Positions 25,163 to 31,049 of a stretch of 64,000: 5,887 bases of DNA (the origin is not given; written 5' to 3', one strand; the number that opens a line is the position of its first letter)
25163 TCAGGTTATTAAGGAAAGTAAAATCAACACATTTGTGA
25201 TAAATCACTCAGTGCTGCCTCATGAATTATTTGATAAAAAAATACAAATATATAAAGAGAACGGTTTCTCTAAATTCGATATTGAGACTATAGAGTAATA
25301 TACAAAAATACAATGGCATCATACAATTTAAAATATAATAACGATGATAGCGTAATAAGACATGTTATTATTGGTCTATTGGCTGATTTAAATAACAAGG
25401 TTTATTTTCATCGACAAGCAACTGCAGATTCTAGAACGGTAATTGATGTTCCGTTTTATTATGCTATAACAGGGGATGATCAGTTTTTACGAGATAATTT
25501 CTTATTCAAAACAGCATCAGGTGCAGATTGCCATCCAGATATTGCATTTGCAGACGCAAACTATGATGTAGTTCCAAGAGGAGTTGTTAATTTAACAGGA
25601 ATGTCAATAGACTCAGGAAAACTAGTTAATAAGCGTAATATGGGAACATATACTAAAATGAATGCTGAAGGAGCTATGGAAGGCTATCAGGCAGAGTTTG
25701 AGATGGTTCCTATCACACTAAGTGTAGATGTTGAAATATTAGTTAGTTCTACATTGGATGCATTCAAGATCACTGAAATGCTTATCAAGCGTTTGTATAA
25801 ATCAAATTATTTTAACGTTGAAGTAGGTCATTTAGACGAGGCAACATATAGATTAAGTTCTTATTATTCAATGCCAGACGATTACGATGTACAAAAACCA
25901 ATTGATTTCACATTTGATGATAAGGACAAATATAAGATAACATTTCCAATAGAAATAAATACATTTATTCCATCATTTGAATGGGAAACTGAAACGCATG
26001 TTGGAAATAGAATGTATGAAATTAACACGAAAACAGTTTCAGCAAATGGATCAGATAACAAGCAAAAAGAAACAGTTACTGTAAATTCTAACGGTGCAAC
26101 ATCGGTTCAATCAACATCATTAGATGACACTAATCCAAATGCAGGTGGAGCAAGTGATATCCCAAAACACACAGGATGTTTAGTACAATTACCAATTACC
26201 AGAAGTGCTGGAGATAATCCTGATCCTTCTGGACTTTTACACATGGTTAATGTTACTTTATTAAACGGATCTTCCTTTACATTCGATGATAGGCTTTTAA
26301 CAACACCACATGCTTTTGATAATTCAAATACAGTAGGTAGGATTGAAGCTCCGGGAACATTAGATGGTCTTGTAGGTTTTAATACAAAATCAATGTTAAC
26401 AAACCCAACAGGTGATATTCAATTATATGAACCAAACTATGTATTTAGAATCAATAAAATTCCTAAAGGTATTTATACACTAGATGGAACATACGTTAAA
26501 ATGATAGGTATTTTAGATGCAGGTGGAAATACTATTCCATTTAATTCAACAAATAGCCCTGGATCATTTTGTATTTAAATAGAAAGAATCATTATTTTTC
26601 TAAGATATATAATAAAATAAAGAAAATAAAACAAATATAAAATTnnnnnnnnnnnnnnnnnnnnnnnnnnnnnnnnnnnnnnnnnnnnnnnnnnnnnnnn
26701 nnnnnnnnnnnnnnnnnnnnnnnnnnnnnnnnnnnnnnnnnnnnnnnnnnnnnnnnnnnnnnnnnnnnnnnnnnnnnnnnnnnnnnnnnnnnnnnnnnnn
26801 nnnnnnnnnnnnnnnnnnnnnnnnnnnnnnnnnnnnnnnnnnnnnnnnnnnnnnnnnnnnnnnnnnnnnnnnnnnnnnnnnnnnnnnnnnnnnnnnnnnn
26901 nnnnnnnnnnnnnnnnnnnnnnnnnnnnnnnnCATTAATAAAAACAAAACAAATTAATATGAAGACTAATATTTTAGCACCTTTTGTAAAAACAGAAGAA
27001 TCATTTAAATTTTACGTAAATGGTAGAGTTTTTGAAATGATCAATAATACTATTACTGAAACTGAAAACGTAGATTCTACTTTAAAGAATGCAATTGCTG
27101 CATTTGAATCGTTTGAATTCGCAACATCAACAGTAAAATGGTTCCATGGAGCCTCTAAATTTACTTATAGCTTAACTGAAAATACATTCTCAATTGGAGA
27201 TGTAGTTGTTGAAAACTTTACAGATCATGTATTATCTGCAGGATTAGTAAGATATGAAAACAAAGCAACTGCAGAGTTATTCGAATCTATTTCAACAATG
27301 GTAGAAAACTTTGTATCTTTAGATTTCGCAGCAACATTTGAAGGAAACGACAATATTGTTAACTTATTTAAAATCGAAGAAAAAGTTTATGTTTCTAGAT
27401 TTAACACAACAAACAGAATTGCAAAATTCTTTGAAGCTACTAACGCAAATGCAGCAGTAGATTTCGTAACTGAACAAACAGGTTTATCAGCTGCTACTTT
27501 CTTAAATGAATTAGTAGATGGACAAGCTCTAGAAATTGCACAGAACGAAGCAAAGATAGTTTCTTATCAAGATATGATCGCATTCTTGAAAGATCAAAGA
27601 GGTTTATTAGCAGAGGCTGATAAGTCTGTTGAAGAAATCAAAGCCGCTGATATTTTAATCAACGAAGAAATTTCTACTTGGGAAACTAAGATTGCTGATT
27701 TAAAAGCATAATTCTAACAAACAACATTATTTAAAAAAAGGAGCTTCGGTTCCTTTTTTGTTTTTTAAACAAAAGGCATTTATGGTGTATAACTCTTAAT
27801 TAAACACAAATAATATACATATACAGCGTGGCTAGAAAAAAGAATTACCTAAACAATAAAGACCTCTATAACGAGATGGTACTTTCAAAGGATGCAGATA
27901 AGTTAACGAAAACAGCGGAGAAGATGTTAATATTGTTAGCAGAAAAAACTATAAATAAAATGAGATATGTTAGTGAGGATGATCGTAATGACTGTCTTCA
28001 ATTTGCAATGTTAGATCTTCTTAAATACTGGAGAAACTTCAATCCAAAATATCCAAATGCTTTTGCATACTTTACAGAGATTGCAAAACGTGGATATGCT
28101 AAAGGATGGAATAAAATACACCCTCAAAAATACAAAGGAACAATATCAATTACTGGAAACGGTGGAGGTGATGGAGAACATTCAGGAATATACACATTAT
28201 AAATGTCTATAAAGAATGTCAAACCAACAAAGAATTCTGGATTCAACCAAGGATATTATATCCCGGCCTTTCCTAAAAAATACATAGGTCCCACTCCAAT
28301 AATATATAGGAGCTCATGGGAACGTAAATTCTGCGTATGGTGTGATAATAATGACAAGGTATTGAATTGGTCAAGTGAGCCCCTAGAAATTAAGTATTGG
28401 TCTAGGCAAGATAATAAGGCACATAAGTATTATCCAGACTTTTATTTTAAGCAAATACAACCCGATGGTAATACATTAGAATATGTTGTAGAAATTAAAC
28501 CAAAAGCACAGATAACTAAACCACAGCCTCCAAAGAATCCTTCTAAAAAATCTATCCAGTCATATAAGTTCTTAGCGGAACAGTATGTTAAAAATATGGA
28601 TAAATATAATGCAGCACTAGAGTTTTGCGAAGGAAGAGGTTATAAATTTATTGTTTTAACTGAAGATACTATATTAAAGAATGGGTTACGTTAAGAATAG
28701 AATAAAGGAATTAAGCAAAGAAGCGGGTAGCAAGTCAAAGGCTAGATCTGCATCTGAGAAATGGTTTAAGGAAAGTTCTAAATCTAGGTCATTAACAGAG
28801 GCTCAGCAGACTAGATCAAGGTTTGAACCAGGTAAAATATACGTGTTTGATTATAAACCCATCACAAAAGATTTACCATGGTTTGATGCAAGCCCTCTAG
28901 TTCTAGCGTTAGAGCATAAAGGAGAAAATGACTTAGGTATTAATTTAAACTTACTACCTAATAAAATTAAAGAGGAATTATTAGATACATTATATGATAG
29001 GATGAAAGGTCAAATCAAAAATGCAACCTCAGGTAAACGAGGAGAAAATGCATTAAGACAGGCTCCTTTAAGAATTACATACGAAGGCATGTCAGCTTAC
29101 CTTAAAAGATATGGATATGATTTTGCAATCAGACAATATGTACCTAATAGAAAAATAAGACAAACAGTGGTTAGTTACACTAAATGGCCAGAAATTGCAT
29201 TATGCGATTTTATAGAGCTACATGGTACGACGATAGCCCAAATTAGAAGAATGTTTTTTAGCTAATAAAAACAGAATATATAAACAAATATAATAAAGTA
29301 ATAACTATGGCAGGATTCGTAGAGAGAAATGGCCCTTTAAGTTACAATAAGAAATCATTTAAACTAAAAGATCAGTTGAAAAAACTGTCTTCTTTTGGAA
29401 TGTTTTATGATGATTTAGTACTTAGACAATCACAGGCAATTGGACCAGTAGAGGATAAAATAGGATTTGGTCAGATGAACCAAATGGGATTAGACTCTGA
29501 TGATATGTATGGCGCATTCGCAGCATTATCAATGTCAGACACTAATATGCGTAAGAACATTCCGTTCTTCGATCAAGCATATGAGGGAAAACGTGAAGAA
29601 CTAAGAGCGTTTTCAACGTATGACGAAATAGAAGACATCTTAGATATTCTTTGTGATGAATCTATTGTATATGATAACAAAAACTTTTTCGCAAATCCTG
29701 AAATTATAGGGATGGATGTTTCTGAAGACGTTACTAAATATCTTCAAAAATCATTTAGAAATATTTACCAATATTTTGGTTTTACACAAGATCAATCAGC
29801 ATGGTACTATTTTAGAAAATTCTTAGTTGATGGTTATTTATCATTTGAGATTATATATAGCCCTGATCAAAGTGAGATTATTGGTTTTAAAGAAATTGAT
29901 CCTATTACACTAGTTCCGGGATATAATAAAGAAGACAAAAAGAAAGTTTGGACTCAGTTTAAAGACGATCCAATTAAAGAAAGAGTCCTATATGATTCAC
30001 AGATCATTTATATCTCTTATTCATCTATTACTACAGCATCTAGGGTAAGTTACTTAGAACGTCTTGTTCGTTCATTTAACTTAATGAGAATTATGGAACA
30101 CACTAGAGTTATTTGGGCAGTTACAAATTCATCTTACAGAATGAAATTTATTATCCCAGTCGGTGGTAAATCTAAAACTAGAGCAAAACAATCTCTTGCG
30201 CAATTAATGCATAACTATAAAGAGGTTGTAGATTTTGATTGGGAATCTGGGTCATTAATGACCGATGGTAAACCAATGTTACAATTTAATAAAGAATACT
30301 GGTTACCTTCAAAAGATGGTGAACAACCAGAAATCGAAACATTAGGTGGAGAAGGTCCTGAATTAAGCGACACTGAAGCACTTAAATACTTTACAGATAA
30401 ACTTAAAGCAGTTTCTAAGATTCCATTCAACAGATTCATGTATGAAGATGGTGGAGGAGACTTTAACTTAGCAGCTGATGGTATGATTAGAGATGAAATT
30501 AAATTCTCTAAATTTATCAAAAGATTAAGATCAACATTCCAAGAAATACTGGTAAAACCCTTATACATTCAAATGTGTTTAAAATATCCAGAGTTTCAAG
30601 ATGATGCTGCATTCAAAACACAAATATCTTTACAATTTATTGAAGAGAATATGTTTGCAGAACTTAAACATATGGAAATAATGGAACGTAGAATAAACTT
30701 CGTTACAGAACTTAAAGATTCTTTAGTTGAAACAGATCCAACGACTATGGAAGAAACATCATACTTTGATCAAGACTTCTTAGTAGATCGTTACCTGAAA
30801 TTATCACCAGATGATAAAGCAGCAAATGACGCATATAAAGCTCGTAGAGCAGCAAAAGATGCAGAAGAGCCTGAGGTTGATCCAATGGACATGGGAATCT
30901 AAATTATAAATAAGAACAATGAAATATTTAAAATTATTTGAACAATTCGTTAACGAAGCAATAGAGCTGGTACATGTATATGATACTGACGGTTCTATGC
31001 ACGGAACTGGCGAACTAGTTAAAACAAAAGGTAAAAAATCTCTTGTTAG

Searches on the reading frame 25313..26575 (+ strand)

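Call 9: search_protein_families(library=pfam, proteins=[window:25313-26575:+], max_evalue=0.001)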
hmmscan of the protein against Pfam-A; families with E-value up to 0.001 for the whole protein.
window:25313-26575:+ (421 aa): 1 family
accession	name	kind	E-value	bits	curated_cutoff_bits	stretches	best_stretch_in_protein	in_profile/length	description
PF16724.11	T4-gp15_tss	-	6.6e-08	32.5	25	1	14-246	6-215/245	T4-like virus Myoviridae tail sheath stabiliser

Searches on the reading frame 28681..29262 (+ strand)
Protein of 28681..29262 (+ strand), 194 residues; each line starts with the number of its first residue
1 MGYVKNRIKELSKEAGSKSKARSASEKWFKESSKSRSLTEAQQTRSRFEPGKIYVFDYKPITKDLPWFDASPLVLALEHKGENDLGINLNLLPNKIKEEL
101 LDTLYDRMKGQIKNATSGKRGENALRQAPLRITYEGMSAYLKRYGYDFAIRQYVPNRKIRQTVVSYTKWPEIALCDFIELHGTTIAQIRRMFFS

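Call 9: search_protein_families(library=pfam, proteins=[window:28681-29262:+], max_evalue=0.001)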
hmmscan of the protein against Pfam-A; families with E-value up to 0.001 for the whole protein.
window:28681-29262:+ (194 aa): 0 families

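Call 22: search_protein_families(library=phrogs, proteins=[window:28681-29262:+], max_evalue=0.001)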
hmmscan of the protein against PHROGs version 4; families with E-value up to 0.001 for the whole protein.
window:28681-29262:+ (194 aa): 1 family
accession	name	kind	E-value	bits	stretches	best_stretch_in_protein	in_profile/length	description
phrog_429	-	DNA, RNA and nucleotide metabolism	2.3e-23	84.1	1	10-163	26-168/210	DNA end protector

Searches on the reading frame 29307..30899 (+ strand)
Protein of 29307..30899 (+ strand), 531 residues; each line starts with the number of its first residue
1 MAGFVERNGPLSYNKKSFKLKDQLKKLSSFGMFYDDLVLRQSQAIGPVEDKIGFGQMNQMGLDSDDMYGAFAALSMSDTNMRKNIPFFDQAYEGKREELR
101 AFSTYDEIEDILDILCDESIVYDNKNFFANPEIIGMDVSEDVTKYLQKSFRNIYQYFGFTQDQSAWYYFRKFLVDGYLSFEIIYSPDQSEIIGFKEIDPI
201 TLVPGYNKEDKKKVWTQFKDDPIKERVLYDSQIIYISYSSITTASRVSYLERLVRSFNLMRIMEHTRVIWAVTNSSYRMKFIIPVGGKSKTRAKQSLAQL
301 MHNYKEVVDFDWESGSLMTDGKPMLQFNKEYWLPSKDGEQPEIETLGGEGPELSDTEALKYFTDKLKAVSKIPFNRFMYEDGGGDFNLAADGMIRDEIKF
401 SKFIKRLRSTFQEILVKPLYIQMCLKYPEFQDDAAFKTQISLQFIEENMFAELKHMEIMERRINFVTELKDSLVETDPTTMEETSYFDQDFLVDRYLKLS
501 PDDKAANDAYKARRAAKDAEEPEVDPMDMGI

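Call 9: search_protein_families(library=pfam, proteins=[window:29307-30899:+], max_evalue=0.001)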
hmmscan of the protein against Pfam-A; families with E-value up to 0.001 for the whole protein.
window:29307-30899:+ (531 aa): 1 family
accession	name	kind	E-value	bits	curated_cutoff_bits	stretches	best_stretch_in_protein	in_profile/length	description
PF07230.16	Portal_T4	-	5.5e-70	236.7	22.9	1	97-508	6-427/433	Bacteriophage T4-like portal protein (Gp20)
